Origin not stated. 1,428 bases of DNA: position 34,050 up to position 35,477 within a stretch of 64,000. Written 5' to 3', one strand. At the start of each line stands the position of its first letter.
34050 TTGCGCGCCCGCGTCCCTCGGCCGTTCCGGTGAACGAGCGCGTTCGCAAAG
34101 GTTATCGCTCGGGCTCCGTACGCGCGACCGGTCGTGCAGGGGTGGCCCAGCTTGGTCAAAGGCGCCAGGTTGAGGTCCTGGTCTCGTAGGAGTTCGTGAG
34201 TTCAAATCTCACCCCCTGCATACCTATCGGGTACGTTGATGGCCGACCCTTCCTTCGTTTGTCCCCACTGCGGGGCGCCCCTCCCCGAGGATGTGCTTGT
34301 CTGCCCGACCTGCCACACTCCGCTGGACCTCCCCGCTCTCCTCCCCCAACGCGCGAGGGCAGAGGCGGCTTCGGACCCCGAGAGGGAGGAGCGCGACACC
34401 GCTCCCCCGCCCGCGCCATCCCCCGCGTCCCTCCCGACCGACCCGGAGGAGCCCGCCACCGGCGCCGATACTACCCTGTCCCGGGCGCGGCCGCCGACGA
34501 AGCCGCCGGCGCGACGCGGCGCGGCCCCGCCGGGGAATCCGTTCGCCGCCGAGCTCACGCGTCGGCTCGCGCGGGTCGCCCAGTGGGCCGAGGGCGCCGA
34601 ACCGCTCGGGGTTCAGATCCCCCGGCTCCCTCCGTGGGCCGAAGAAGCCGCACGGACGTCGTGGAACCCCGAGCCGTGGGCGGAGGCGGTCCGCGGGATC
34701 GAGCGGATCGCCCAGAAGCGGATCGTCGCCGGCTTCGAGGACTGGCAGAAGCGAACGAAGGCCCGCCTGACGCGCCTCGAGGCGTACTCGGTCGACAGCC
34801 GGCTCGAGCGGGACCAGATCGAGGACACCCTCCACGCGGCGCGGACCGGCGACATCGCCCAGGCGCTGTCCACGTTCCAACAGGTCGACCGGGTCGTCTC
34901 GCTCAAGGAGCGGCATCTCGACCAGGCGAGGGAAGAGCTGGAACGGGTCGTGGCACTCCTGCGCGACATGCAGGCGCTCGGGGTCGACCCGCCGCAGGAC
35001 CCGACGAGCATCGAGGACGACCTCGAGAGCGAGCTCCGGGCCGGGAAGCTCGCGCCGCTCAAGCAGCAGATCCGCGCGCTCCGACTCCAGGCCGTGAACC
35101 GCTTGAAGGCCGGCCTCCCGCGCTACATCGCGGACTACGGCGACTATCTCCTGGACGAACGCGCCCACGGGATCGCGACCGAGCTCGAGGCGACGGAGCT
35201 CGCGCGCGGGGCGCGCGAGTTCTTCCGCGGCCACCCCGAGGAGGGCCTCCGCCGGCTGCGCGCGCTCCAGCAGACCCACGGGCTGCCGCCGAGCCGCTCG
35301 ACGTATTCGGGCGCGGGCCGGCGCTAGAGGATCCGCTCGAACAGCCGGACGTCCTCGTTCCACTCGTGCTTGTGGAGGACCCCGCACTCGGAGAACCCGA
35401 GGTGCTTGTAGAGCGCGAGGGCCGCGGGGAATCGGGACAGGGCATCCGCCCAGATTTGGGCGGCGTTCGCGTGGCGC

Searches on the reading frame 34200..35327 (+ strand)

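Call 15: search_protein_families(library=pfam, proteins=[window:34200-35327:+], max_evalue=0.001)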
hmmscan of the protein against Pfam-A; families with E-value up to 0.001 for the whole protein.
window:34200-35327:+ (375 aa): 3 families
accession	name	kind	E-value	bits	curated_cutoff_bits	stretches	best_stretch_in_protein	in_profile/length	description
PF13240.11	Zn_Ribbon_1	-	2.5e-06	27.5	25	1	21-42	2-23/23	zinc-ribbon domain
PF12773.13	DZR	-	0.00029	21.4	27.3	1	21-43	1-23/45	Double zinc ribbon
PF13248.11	Zn_ribbon_3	-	0.0006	19.6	27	1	20-40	4-24/26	zinc-ribbon domain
